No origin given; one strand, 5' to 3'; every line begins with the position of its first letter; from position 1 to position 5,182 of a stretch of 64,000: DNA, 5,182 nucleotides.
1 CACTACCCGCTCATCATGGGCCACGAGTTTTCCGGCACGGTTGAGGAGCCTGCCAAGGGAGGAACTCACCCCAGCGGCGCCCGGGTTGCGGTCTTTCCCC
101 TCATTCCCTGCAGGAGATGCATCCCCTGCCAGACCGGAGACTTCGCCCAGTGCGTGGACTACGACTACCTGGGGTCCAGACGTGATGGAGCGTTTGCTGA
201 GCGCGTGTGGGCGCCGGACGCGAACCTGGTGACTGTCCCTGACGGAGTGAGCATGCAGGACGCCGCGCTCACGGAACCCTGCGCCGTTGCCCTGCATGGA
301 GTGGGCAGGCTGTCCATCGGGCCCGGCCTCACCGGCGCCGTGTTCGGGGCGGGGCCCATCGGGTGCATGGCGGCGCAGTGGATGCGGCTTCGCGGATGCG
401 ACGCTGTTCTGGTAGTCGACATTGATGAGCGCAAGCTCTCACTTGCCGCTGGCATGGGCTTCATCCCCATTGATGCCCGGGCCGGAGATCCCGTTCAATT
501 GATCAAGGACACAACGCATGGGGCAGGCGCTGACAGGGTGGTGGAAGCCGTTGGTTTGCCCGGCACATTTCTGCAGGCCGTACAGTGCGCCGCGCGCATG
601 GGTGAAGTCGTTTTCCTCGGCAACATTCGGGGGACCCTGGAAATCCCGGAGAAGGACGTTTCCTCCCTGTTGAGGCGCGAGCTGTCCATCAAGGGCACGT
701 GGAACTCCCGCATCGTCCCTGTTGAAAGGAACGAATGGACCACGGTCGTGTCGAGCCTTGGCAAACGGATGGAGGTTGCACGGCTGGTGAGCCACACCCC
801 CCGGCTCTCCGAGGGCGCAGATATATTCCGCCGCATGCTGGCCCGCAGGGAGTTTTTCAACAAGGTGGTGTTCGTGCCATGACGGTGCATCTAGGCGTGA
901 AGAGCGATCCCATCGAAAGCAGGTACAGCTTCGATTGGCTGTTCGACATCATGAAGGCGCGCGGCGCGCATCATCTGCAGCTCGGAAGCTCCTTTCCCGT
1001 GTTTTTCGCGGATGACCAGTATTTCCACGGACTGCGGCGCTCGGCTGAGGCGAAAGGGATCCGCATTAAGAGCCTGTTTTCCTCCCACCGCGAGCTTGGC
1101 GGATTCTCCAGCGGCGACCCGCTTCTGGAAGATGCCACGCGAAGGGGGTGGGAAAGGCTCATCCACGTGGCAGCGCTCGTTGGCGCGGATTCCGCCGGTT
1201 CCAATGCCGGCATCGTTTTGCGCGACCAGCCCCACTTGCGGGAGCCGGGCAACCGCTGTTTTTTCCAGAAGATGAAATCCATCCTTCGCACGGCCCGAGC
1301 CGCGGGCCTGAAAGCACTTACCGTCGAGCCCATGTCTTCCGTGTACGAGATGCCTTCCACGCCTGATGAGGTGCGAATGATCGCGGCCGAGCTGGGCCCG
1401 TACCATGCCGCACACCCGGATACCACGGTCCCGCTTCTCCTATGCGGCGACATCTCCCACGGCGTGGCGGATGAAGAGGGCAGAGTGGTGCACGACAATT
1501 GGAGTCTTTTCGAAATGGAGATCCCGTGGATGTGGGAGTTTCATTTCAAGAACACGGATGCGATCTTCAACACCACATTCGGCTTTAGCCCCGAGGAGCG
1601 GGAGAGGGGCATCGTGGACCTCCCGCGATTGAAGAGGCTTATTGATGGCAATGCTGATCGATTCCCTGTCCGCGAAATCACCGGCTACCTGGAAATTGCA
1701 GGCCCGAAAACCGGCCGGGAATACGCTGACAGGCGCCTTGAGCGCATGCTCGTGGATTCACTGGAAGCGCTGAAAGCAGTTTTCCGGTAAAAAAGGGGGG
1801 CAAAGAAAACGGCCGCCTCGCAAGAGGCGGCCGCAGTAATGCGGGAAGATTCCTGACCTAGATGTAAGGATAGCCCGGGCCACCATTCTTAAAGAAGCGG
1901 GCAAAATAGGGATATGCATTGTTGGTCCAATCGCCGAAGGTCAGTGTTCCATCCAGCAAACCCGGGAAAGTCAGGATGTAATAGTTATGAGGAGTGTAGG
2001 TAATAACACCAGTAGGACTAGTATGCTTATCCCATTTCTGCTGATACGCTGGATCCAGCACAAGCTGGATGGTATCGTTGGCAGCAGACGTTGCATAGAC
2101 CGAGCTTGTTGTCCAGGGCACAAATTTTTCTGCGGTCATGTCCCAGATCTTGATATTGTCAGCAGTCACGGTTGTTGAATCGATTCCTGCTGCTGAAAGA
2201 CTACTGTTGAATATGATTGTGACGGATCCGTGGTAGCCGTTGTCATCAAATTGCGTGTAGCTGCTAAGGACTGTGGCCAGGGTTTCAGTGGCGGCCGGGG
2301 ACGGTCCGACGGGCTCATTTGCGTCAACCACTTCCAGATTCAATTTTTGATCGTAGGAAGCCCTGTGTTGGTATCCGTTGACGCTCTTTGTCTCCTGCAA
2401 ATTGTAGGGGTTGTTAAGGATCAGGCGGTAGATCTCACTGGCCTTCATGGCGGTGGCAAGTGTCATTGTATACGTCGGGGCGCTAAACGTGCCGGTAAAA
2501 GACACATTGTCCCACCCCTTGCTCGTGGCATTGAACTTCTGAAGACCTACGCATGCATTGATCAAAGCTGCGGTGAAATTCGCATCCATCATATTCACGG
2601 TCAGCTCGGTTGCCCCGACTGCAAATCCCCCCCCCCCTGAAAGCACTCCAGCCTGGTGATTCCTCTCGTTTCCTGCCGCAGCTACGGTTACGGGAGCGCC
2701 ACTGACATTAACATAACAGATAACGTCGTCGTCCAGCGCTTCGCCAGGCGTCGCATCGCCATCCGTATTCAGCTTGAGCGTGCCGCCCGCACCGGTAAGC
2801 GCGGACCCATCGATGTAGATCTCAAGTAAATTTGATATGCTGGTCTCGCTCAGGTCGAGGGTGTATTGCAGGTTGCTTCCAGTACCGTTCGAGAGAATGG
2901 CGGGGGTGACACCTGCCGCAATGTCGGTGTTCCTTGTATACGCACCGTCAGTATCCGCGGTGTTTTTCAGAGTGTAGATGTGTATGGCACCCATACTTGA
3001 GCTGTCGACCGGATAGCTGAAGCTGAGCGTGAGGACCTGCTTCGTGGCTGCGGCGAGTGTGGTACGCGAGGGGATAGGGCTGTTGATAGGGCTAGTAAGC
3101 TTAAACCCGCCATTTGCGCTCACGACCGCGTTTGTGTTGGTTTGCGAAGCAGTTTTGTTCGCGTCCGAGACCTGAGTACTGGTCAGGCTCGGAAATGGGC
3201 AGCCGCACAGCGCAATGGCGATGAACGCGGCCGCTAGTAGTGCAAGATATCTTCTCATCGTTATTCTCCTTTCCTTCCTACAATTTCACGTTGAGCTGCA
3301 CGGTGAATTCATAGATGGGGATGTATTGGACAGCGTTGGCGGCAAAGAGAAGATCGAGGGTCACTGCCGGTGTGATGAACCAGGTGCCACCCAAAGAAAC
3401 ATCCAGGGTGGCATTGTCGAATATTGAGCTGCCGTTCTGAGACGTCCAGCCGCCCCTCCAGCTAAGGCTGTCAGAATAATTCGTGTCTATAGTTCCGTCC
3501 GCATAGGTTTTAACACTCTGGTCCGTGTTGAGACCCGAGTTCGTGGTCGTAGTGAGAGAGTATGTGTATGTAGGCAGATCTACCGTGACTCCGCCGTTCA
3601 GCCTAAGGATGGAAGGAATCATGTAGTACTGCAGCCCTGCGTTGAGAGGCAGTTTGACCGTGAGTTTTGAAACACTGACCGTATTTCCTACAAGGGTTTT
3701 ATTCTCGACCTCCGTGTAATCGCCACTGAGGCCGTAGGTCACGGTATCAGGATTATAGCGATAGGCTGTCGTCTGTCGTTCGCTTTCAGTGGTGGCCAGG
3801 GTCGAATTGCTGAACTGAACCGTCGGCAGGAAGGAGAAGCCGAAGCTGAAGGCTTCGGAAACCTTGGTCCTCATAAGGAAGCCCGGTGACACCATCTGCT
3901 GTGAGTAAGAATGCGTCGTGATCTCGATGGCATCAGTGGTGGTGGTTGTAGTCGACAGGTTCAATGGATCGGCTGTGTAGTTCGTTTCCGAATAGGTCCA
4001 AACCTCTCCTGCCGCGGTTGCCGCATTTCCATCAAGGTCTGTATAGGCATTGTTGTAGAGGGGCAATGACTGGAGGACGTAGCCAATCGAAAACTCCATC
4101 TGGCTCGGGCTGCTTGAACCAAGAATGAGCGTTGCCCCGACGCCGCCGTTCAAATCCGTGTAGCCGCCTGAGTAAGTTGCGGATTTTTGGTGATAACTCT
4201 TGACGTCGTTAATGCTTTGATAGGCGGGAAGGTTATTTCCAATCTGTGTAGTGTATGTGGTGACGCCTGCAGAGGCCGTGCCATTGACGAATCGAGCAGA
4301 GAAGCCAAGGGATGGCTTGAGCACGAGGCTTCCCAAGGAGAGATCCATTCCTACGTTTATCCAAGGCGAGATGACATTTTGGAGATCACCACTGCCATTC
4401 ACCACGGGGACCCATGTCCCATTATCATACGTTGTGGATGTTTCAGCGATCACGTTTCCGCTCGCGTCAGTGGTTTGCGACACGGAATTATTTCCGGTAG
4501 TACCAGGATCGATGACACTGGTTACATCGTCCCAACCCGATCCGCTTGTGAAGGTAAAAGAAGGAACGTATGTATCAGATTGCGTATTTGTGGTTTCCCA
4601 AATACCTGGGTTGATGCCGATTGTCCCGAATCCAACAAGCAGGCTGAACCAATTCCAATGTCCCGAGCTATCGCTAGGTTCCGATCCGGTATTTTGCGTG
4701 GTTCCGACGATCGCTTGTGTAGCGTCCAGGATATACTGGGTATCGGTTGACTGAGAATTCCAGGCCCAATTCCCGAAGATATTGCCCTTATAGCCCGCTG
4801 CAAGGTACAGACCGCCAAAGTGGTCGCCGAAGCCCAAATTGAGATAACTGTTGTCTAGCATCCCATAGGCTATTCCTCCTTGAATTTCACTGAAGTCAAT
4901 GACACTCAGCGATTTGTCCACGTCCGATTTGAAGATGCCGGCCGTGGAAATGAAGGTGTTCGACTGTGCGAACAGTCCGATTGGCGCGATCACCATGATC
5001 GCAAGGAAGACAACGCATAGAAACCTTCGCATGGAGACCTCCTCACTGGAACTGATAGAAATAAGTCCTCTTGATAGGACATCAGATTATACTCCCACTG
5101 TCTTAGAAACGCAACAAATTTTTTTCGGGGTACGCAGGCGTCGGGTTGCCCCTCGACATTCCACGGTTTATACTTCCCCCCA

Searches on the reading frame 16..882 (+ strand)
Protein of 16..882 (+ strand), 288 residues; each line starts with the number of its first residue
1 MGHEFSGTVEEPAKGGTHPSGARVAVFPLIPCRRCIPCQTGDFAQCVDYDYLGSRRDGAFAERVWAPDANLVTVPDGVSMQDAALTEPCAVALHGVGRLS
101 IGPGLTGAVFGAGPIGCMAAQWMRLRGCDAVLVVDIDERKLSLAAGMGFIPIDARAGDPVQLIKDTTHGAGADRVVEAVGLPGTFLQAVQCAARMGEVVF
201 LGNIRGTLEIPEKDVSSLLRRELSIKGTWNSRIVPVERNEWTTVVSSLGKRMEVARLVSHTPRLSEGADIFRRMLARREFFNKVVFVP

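Call 64: search_protein_families(library=pfam, proteins=[window:16-882:+], max_evalue=0.0001)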
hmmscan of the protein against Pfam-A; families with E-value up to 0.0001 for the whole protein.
window:16-882:+ (288 aa): 3 families
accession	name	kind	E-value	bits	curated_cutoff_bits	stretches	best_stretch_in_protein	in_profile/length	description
PF00107.32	ADH_zinc_N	-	6.6e-22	78.3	31.8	1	114-246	1-125/129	Zinc-binding dehydrogenase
PF08240.17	ADH_N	-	1.4e-12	48.3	23.5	1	1-76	36-104/104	Alcohol dehydrogenase GroES-like domain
PF16912.11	Glu_dehyd_C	-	4.2e-07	30.1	34.9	1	107-231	34-161/211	Glucose dehydrogenase C-terminus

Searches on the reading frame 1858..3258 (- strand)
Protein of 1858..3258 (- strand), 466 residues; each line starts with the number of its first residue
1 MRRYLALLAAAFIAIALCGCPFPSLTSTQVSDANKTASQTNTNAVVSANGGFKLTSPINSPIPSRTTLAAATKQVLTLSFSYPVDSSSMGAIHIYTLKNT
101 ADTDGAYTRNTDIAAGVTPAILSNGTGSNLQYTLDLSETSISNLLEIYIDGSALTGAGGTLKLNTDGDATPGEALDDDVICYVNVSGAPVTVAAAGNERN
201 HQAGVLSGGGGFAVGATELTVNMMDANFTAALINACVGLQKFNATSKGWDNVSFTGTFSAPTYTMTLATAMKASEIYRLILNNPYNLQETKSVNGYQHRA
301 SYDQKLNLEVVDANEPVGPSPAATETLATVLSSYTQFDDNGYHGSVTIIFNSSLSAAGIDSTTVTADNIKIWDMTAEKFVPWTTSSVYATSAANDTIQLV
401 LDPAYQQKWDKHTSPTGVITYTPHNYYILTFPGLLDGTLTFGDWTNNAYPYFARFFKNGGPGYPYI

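Call 36: find_encoding_contigs(protein=window:1858-3258:-, flank=10000, max_places=3)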
Protein window:1858-3258:- (466 aa): no gene with exactly this product is on record in the collection.
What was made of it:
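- Tried and rejected: One guessed ORF is not on record (call 36).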

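Call 64: search_protein_families(library=pfam, proteins=[window:1858-3258:-], max_evalue=0.0001)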
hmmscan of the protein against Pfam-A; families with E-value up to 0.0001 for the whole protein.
window:1858-3258:- (466 aa): 0 families

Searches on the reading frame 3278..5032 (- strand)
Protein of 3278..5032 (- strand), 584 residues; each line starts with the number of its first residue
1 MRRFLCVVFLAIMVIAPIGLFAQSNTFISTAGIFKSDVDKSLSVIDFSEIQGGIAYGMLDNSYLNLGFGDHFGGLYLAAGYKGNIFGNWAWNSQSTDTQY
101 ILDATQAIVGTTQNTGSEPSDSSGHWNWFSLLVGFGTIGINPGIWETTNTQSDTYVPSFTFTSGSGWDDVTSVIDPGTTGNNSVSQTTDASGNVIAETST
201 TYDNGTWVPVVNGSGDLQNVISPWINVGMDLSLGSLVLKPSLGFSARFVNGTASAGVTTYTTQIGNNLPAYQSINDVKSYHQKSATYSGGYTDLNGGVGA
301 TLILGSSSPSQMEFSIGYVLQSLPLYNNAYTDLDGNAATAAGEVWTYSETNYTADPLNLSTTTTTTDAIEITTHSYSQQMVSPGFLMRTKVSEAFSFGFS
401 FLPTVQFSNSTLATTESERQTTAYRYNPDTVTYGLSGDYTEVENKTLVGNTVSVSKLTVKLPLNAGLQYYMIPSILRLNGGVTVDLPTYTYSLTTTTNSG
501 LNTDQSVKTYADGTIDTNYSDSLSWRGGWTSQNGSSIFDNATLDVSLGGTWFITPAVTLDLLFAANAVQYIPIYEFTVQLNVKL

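Call 37: find_encoding_contigs(protein=window:3278-5032:-, flank=10000, max_places=4)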
Protein window:3278-5032:- (584 aa): 4 contigs read that carry it; 4 places shown.
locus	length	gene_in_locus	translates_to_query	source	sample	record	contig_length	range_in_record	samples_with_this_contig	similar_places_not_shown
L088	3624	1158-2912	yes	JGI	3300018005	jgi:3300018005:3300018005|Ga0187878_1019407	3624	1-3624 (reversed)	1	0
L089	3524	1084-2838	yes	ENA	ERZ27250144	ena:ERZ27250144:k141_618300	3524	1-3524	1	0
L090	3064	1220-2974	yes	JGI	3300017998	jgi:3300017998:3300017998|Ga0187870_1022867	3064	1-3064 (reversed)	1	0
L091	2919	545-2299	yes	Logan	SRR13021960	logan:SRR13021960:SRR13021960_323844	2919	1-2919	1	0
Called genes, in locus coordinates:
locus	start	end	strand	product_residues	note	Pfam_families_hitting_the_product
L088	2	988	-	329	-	?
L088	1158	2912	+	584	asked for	-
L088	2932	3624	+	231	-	?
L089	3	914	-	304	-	?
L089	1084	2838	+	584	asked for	-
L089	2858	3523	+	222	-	?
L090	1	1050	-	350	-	?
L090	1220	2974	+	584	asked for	-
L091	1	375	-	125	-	?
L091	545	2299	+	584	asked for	-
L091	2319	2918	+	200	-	?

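Call 64: search_protein_families(library=pfam, proteins=[window:3278-5032:-], max_evalue=0.0001)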
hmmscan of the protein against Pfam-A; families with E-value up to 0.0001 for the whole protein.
window:3278-5032:- (584 aa): 0 families
